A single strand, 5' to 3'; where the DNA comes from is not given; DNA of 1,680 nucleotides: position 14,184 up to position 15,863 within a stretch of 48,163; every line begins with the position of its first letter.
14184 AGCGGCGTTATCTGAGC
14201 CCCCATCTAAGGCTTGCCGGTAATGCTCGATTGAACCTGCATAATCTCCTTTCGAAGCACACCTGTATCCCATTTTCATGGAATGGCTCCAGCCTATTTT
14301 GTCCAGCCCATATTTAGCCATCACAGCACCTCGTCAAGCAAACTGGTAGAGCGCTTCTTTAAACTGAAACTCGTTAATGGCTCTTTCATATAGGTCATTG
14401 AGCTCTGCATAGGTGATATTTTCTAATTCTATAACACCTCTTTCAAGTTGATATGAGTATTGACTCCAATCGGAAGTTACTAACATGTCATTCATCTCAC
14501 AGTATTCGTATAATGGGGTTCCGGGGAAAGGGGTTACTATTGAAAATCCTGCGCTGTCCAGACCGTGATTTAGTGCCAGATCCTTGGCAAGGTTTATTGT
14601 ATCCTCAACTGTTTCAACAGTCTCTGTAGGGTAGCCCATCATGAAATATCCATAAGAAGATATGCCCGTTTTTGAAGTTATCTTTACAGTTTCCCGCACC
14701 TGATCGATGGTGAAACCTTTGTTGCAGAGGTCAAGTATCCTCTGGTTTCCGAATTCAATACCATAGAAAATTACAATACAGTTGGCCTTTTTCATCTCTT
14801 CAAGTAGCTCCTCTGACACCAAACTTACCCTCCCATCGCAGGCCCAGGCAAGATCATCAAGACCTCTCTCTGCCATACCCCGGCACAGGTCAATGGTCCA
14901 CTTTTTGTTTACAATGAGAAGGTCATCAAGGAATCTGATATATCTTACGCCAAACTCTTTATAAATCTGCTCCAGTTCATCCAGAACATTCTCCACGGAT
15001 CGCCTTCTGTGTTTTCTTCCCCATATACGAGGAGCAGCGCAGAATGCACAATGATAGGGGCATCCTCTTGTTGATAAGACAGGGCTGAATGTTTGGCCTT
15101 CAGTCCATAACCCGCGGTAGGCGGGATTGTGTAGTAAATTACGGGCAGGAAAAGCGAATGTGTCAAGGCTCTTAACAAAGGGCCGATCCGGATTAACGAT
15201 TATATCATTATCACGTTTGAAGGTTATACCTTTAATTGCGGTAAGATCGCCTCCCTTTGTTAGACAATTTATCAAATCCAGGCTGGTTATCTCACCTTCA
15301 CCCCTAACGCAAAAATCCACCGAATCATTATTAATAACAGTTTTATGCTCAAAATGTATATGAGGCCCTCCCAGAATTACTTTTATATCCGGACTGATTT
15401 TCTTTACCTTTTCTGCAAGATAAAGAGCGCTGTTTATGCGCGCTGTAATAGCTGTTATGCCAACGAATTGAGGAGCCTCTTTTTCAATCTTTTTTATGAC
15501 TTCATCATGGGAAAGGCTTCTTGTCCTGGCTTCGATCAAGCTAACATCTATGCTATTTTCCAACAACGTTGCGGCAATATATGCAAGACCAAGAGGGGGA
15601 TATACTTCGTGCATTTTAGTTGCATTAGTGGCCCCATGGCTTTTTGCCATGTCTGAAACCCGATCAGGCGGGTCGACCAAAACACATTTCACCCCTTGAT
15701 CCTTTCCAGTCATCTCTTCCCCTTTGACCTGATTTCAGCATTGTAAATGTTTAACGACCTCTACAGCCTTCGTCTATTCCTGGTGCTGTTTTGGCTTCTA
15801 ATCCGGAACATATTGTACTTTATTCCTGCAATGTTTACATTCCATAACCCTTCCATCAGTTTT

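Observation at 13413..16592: Radical SAM enzyme next to a 22-fold P-x-P-L-K-x-Y repeat protein: a candidate enzyme-substrate pair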

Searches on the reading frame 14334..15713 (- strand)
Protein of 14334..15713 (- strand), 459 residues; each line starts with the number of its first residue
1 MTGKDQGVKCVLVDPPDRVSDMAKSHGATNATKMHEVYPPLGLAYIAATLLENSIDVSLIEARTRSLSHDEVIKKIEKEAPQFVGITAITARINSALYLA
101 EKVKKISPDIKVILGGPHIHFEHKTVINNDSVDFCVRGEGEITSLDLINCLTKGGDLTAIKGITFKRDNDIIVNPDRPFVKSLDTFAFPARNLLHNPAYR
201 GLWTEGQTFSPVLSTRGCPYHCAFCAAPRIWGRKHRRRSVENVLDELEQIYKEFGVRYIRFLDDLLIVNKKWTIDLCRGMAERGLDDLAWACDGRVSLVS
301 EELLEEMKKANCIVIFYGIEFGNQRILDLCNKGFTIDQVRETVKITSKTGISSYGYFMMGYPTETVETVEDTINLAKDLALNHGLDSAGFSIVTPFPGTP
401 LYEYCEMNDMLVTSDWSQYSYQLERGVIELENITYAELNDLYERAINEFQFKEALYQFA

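Call 5: search_protein_families(library=pfam, proteins=[window:14334-15713:-], max_evalue=0.01)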
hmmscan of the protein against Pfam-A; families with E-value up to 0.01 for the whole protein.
window:14334-15713:- (459 aa): 3 families
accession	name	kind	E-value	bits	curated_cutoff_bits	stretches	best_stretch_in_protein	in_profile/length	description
PF04055.27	Radical_SAM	-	9.2e-24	84.9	29.5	1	214-376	3-166/166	Radical SAM superfamily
PF02310.24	B12-binding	-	1.4e-23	83.5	32.1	1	32-144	6-117/121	B12 binding domain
PF13353.11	Fer4_12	-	0.0037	18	22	1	212-295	9-92/137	4Fe-4S single cluster domain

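Call 6: search_protein_families(library=ncbifam, proteins=[window:14334-15713:-], max_evalue=0.01)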
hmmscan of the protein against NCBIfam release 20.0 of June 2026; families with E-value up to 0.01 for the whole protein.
window:14334-15713:- (459 aa): 30 families (the best 25 are shown)
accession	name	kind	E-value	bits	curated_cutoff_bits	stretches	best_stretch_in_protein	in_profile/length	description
TIGR02026.1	BchE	equivalog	6.9e-63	213.2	481.35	1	32-458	14-436/497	magnesium-protoporphyrin IX monomethyl ester anaerobic oxidative cyclase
TIGR03471.1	HpnJ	equivalog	4.3e-56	190.7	577.6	1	38-443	32-426/472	hopanoid biosynthesis associated radical SAM protein HpnJ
NF050148.1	rSAM_ApyD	equivalog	1.4e-53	182.3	750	1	32-403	17-391/645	RiPP biosynthesis radical SAM protein ApyD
TIGR04479.1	bcpD_PhpK_rSAM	subfamily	1.5e-46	158.8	600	1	26-377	59-407/504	PhpK family radical SAM P-methyltransferase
NF038361.1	rSAM_Sden_1168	equivalog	2.4e-39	135.3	575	1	35-449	80-515/560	Sden_1168 family B12-binding radical SAM P-methyltransferase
TIGR04014.1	B12_SAM_MJ_0865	equivalog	6.1e-39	134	360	1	103-404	61-357/434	methyl-coenzyme M reductase glutamine C-methyltransferase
TIGR04072.2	rSAM_ladder_B12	equivalog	1.5e-35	122.7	360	1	32-407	11-374/443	lipid biosynthesis B12-binding/radical SAM protein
TIGR04013.1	B12_SAM_MJ_1487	hypoth_equivalog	1.6e-34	119.4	251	2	62-262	22-203/382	TIGR04013 family B12-binding domain/radical SAM domain-containing protein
TIGR04367.1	HpnR_B12_rSAM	equivalog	3e-32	111.8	650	1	33-419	15-385/490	hopanoid C-3 methylase HpnR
TIGR04385.1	B12_rSAM_cofa1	equivalog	1.4e-30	106.9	450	1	101-379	91-364/438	B12 lower ligand biosynthesis radical SAM protein BzaD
TIGR03975.1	rSAM_ocin_1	subfamily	3.3e-29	101.8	281.85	1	70-379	118-430/606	RiPP maturation radical SAM C-methyltransferase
NF033070.1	rSAM_AprD4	equivalog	7.3e-28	97.6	500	1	183-410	170-395/456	AprD4 family radical SAM diol-dehydratase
NF040542.1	rSAM_RCCLKC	equivalog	5.5e-24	85.1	450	1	90-415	59-387/423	arsinothricin biosynthesis radical SAM protein ArsL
NF033712.0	B12_rSAM_KedN5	subfamily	5.6e-24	84.3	700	1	40-368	17-359/624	KedN5 family methylcobalamin-dependent radical SAM C-methyltransferase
TIGR04295.1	B12_rSAM_oligo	hypoth_equivalog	1.1e-22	80.3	400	1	39-402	24-381/422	TIGR04295 family B12-binding domain-containing radical SAM protein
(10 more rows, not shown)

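Call 12: find_homologous_proteins(query=window:14334-15713:-, max_evalue=1e-30)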
Query window:14334-15713:- (459 aa): 3063 proteins with E <= 1e-30 among 8000 candidates; the best 120 are listed.
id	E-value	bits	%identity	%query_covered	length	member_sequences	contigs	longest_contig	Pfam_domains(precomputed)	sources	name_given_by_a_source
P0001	0.0e+0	1059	100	100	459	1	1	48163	PF04055.28,PF02310.25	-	-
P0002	2.1e-279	945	88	100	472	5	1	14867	PF04055.28,PF02310.25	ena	-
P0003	4.7e-276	934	86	100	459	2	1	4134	PF04055.28,PF02310.25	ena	-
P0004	6.8e-276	933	86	100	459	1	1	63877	PF04055.28,PF02310.25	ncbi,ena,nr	ncbi:MAG: cobalamin-dependent protein [Desulfobacterales bacterium]|nr:cobalamin-dependent protein [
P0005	1.0e-274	929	87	99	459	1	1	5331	PF04055.28,PF02310.25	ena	-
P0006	9.2e-273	923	85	100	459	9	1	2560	PF04055.28,PF02310.25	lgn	-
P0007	9.5e-273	923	86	100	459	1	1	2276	PF04055.28,PF02310.25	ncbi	-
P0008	2.5e-271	918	85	100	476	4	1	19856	PF04055.28,PF02310.25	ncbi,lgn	-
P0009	1.8e-266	902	86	99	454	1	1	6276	PF04055.28,PF02310.25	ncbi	-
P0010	2.1e-250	849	78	100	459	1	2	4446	PF04055.28,PF02310.25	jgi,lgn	-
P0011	1.6e-249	846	77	100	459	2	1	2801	PF04055.28,PF02310.25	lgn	-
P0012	1.1e-246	837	76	100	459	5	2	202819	PF04055.28,PF02310.25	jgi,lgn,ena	-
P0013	4.5e-246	835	76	100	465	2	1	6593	PF04055.28,PF02310.25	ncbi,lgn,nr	ncbi:B12-binding domain-containing radical SAM protein [bacterium]|nr:B12-binding domain-containing 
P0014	2.7e-245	832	76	100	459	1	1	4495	PF04055.28,PF02310.25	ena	-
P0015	1.7e-237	807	73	100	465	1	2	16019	PF04055.28,PF02310.25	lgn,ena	-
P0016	6.0e-236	802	73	100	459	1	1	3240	PF04055.28,PF02310.25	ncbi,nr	ncbi:MAG: radical SAM protein [bacterium]|nr:radical SAM protein [bacterium]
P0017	3.0e-232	789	73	100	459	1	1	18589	PF04055.28,PF02310.25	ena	-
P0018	2.0e-230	783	72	100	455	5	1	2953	PF04055.28,PF02310.25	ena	-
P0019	1.6e-228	777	70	100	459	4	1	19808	PF04055.28,PF02310.25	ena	-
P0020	6.6e-227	772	70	100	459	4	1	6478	PF04055.28,PF02310.25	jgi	-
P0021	3.3e-226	769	71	100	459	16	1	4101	PF04055.28,PF02310.25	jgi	-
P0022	1.1e-225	768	70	100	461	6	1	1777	PF04055.28,PF02310.25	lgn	-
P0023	1.5e-225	767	70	100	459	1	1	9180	PF04055.28,PF02310.25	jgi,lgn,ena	-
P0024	1.0e-222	758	70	98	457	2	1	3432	PF04055.28,PF02310.25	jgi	-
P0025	7.2e-222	755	69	100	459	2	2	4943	PF04055.28,PF02310.25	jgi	-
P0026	1.4e-221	754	69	100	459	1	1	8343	PF04055.28,PF02310.25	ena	-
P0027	4.7e-221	752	70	98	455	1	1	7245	PF04055.28,PF02310.25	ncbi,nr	ncbi:MAG: B12-binding domain-containing radical SAM protein [Candidatus Omnitrophica bacterium]|nr:B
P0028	6.0e-221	752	71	100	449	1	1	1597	PF04055.28,PF02310.25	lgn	-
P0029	1.0e-220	751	74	93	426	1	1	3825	PF04055.28,PF02310.25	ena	-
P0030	1.4e-220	751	69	100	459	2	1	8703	PF04055.28,PF02310.25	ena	-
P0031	4.0e-220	749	68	98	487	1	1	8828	PF04055.28,PF02310.25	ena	-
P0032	3.0e-219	747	69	98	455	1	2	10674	PF04055.28,PF02310.25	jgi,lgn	-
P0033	1.2e-218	745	68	98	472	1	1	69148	PF04055.28,PF02310.25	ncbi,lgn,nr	ncbi:MAG: radical SAM protein [Thermodesulfovibrionales bacterium]|nr:radical SAM protein [Thermodes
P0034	1.4e-218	744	68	100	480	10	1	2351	PF04055.28,PF02310.25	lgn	-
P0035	5.4e-218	742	69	98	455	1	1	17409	PF04055.28,PF02310.25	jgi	-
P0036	3.7e-217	740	70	98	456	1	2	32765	PF04055.28,PF02310.25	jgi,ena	-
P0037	5.9e-217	739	70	98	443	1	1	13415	PF04055.28,PF02310.25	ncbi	-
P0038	7.4e-217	739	68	98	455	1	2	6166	PF04055.28,PF02310.25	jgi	-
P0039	2.2e-216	737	69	100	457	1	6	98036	PF04055.28,PF02310.25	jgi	-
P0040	7.5e-216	735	69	98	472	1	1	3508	PF04055.28,PF02310.25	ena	-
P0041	8.4e-216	735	68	100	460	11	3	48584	PF04055.28,PF02310.25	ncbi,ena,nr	ncbi:MAG: radical SAM protein [bacterium]|nr:B12-binding domain-containing radical SAM protein [bact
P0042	2.6e-215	734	73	93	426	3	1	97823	PF04055.28,PF02310.25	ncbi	ncbi:MAG: radical SAM protein [Nitrospirota bacterium]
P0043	6.1e-215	732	68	100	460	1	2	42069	PF04055.28,PF02310.25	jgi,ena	-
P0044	2.6e-212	724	71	93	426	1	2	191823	PF04055.28,PF02310.25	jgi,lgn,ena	-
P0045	5.6e-212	723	67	100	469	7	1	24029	PF04055.28,PF02310.25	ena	-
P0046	9.9e-212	722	66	100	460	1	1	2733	PF04055.28,PF02310.25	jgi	-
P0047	2.1e-207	708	67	98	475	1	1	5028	PF04055.28,PF02310.25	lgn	-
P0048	3.9e-207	707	65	98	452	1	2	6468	PF04055.28,PF02310.25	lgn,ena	-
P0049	1.4e-206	705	66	98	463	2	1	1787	PF04055.28,PF02310.25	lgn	-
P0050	3.3e-206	704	66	98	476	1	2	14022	PF04055.28,PF02310.25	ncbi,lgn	ncbi:MAG: B12-binding domain-containing radical SAM protein [Candidatus Bathyarchaeia archaeon]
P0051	2.3e-203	694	65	98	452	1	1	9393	PF04055.28,PF02310.25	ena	-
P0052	7.4e-203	693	64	98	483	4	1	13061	PF04055.28,PF02310.25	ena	-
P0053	2.7e-202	691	64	98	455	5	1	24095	PF04055.28,PF02310.25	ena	-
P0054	8.6e-198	676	64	98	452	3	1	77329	PF04055.28,PF02310.25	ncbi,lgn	-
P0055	2.6e-171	589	71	75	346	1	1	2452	PF04055.28,PF02310.25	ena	-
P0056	4.6e-167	575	57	95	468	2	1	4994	PF04055.28,PF02310.25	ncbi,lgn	ncbi:MAG: B12-binding domain-containing radical SAM protein [Candidatus Bathyarchaeia archaeon]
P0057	6.2e-167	574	58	97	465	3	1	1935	PF04055.28,PF02310.25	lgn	-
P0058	1.5e-160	553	54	98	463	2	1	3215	PF04055.28,PF02310.25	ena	-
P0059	6.0e-159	548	53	96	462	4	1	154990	PF04055.28,PF02310.25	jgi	jgi:radical SAM superfamily enzyme YgiQ (UPF0313 family)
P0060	1.2e-155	537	53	97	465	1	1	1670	PF04055.28,PF02310.25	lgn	-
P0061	2.5e-155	536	78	63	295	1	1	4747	PF04055.28,PF02310.25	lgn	-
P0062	2.4e-154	533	53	97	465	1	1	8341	PF04055.28,PF02310.25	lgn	-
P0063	4.3e-153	528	51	97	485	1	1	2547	PF04055.28,PF02310.25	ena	-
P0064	2.9e-151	522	52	97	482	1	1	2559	PF04055.28,PF02310.25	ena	-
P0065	2.4e-150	519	52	97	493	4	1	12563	PF04055.28,PF02310.25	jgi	-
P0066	4.9e-150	518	50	97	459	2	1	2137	PF04055.28,PF02310.25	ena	-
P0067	7.4e-150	518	51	97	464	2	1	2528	PF04055.28,PF02310.25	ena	-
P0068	1.9e-149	516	50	95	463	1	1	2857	PF04055.28,PF02310.25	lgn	-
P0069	2.7e-149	516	51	98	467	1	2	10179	PF04055.28,PF02310.25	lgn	-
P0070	7.8e-149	514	51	97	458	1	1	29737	PF04055.28,PF02310.25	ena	-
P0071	9.9e-149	514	51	97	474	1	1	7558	PF04055.28,PF02310.25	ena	-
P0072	7.3e-147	508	49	97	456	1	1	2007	PF04055.28,PF02310.25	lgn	-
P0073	1.4e-146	507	68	68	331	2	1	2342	PF04055.28,PF02310.25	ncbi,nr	ncbi:B12-binding domain-containing radical SAM protein, partial [Patescibacteria group bacterium]|nr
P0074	1.5e-146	507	52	97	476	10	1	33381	PF04055.28,PF02310.25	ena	-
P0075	2.5e-145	503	50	97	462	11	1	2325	PF04055.28,PF02310.25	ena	-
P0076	1.7e-144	500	48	97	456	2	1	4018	PF04055.28,PF02310.25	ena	-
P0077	2.4e-144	500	49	97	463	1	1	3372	PF04055.28,PF02310.25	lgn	-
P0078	1.9e-143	497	50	97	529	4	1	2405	PF04055.28,PF02310.25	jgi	jgi:anaerobic magnesium-protoporphyrin IX monomethyl ester cyclase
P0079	2.2e-142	493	50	95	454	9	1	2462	PF04055.28,PF02310.25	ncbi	-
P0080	3.6e-142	492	50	97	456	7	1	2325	PF04055.28,PF02310.25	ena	-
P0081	9.4e-142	491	63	84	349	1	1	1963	PF04055.28,PF02310.25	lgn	-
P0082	1.0e-141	491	47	98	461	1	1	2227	PF04055.28,PF02310.25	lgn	-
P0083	1.1e-141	491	48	98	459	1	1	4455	PF04055.28,PF02310.25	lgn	-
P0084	1.5e-141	490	47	97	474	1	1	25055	PF04055.28,PF02310.25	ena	-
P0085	2.0e-140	487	50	97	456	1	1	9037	PF04055.28,PF02310.25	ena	-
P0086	5.2e-140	485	47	97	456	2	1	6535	PF04055.28,PF02310.25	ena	-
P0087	1.2e-139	484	47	99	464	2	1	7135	PF04055.28,PF02310.25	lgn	-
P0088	1.6e-139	484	50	94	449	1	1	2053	PF04055.28,PF02310.25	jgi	-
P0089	1.2e-138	481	47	97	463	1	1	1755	PF04055.28,PF02310.25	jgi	-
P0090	1.3e-138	481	49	98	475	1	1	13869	PF04055.28,PF02310.25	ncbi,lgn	-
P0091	3.3e-138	479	50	90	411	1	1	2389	PF04055.28,PF02310.25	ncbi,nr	ncbi:MAG: B12-binding domain-containing radical SAM protein, partial [Candidatus Bathyarchaeota arch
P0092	4.1e-138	479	48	95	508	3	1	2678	PF04055.28,PF02310.25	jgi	-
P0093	4.4e-138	479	48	98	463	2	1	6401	PF04055.28,PF02310.25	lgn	-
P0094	9.0e-138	478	48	98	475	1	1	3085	PF04055.28,PF02310.25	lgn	-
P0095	6.7e-137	475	46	97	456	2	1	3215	PF04055.28,PF02310.25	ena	-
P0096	5.4e-136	472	46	97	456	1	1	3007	PF04055.28,PF02310.25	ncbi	-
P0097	8.2e-136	472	46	97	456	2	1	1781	PF04055.28,PF02310.25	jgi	-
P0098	8.5e-136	471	50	98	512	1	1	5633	PF04055.28,PF02310.25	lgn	-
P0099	1.1e-135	471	50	94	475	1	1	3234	PF04055.28,PF02310.25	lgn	-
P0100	4.3e-135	469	46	97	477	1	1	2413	PF04055.28,PF02310.25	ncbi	-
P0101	5.8e-135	469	46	98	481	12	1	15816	PF04055.28,PF02310.25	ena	-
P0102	8.6e-135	468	46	98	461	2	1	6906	PF04055.28,PF02310.25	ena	-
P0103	1.0e-134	468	47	96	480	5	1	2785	PF04055.28,PF02310.25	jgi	-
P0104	1.8e-133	464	50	95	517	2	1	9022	PF04055.28,PF02310.25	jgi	jgi:radical SAM superfamily enzyme YgiQ (UPF0313 family)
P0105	4.7e-133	462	47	98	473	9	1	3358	PF04055.28,PF02310.25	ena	-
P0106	5.6e-133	462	46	99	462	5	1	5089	PF04055.28,PF02310.25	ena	-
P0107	9.5e-133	461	47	97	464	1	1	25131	PF04055.28,PF02310.25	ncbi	-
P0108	1.3e-132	461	46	99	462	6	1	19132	PF04055.28,PF02310.25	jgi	jgi:radical SAM superfamily enzyme YgiQ (UPF0313 family)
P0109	1.8e-131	457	49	93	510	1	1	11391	PF04055.28,PF02310.25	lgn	-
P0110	1.9e-131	457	46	97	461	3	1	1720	PF04055.28,PF02310.25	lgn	-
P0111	2.0e-131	457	47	97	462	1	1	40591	PF04055.28,PF02310.25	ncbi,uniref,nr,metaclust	ncbi:MAG: Radical SAM domain protein [Candidatus Scalindua rubra]|uniref:Radical SAM domain protein 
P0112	2.4e-131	457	49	97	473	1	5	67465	PF04055.28,PF02310.25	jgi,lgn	-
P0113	3.5e-131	456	46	97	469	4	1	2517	PF04055.28,PF02310.25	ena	-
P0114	6.5e-131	455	47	98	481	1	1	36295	PF04055.28,PF02310.25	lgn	-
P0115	1.3e-130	454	45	98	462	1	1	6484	PF04055.28,PF02310.25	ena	-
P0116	2.2e-130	454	46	97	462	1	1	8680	PF04055.28,PF02310.25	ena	-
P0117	2.9e-130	453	46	97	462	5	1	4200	PF04055.28,PF02310.25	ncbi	-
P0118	6.5e-130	452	46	97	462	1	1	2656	PF04055.28,PF02310.25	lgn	-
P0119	8.2e-130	452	46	98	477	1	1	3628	PF04055.28,PF02310.25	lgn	-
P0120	1.0e-129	451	46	97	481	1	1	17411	PF04055.28,PF02310.25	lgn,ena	-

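Call 18: find_related_loci(query=A1, collection=genome_contigs, flank=10000)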
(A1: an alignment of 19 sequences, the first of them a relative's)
Query A1 (459 aa) in genome_contigs; peptide patterns used: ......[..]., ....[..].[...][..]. (x = any residue, [..] = any of these).
58 stretches matched a pattern; 26 encode a relative of the query (tblastn E <= 1e-3); 25 distinct loci.
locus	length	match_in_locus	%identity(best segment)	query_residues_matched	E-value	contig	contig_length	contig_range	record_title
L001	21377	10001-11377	86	1-459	0e+0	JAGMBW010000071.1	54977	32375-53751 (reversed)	MAG: Desulfobacterales bacterium isolate RS_16_34 ZL425.bin.34.fa_71, whole genome shotgun sequence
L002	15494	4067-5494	85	1-459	0e+0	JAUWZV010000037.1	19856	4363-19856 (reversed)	MAG: Desulfobacteraceae bacterium isolate CSMAG_2745 CSMAG_2745_k141_349271_length_19856_cov_17.9802, whole genome shotg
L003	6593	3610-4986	76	1-459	0e+0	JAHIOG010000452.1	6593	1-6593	MAG: bacterium isolate KR13_S3.mb.119 KR13_S3.mb.119_k141_419026, whole genome shotgun sequence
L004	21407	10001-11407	68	8-459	0e+0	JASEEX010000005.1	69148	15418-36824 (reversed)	MAG: Thermodesulfovibrionales bacterium isolate Yes46-09 NODE_5_length_69148_cov_107.710709, whole genome shotgun sequen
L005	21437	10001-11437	68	1-458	0e+0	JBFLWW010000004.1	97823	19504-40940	MAG: Nitrospirota bacterium isolate MAG042 MAG042_4, whole genome shotgun sequence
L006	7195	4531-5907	68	1-458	0e+0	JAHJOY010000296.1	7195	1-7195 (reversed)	MAG: bacterium isolate Old_saline_planktonic.mb.52 Old_saline_plankto.mb.52_k141_839727, whole genome shotgun sequence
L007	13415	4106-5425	70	8-459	0e+0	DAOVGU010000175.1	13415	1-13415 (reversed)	MAG TPA_asm: bacterium isolate CSMAG_1143 CSMAG_1143_k141_5137049_length_13415_cov_7.0000, whole genome shotgun sequence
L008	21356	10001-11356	64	8-459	0e+0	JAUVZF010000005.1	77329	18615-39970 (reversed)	MAG: Planctomycetota bacterium isolate CSMAG_1261 CSMAG_1261_k141_3925_length_77329_cov_15.0000, whole genome shotgun se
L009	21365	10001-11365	64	6-459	0e+0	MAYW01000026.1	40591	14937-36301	MAG: Candidatus Scalindua rubra isolate BSI-1 SCARUB_contig000026, whole genome shotgun sequence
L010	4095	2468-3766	62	8-458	0e+0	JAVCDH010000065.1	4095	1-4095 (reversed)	MAG: Candidatus Euphemobacter frigidus isolate MAG_3300031227_11 Ga0307928_10024533, whole genome shotgun sequence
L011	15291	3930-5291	52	6-448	7e-157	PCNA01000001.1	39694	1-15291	MAG: Candidatus Bathyarchaeota archaeon B24-2 bin242_scaffold392, whole genome shotgun sequence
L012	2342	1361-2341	68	9-319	2e-156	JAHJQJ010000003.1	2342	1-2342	MAG: Patescibacteria group bacterium isolate OS_PC_MetaG.mb.105 OS_PC_MetaG.mb.105_k141_33650, whole genome shotgun sequ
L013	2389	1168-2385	50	8-419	5e-154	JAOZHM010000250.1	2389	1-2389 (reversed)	MAG: Candidatus Bathyarchaeota archaeon isolate QDN_1 k127_2003145, whole genome shotgun sequence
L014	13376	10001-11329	46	1-454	2e-140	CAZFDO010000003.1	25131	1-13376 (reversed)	MAG TPA_asm: uncultured Clostridia bacterium isolate SRP256446_co1_94 genome assembly, contig: NODE_493_length_25131_cov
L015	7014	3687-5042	45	6-458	5e-133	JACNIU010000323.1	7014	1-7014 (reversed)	MAG: Desulfobacterales bacterium isolate NIOZ-UU19 NIOZ-UU_NODE_13499_length_7014_cov_3.90157, whole genome shotgun sequ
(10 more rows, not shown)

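Call 26: search_solved_structures(query=window:14334-15713:-, max_evalue=0.001)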
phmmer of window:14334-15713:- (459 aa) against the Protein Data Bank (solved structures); distinct sequences matched with E-value up to 0.001: 9.
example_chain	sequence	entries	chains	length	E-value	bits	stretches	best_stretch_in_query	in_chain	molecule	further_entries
6fd2_B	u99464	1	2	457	2.2e-23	86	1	177-438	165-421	Putative apramycin biosynthetic oxidoreductase 4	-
9ccb_A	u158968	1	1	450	6.4e-23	84.5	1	113-403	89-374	Radical SAM core domain-containing protein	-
7kdx_A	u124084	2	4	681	3.7e-11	45.7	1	92-373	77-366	Methyltransferase TokK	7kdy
9n1b_A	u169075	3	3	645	6e-09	38.4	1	107-244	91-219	Radical SAM protein | Radical SAM enzyme CysS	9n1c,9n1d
6wte_A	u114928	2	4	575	1.7e-06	30.3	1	211-401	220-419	B12-binding domain-containing protein | Tryptophan-C2-methyltransferase containing B12-binding domain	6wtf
5ul2_A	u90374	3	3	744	0.00018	23.7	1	131-372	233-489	OxsB protein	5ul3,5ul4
2qgq_A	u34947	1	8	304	0.00045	22.3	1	210-379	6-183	Protein TM_1862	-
4jc0_A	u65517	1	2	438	0.00053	22.1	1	206-379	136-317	Ribosomal protein S12 methylthiotransferase RimO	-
8vcw_A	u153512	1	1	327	0.00056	22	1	295-409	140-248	Biotin synthase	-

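Call 83: find_encoding_contigs(protein=P0050, flank=10000, max_places=2)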
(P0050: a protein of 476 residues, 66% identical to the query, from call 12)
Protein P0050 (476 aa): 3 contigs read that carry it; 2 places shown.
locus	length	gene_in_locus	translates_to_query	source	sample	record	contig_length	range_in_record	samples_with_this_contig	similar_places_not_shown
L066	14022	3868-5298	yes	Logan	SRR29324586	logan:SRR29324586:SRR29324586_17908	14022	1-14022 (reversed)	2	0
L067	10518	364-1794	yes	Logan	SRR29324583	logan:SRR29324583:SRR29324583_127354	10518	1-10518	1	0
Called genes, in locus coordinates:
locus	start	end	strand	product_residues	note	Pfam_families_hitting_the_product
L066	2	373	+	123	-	?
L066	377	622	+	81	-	-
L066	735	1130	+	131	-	-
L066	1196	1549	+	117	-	PF02036:SCP2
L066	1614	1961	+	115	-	-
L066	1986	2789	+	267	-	PF02310:B12-binding, PF04055:Radical_SAM (weak)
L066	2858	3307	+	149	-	PF04055:Radical_SAM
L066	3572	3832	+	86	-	-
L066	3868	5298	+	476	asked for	PF02310:B12-binding, PF04055:Radical_SAM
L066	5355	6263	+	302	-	PF00515:TPR_1, PF07719:TPR_2 (weak), PF13424:TPR_12 (weak), PF13432:TPR_16, PF13414:TPR_11, PF14559:TPR_19, PF13431:TPR_17 (weak), PF13424:TPR_12, +8 more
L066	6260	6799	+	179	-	-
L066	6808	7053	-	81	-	-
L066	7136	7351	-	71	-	-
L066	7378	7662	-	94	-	PF05800:GvpO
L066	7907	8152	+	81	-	-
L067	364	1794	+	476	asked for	PF02310:B12-binding, PF04055:Radical_SAM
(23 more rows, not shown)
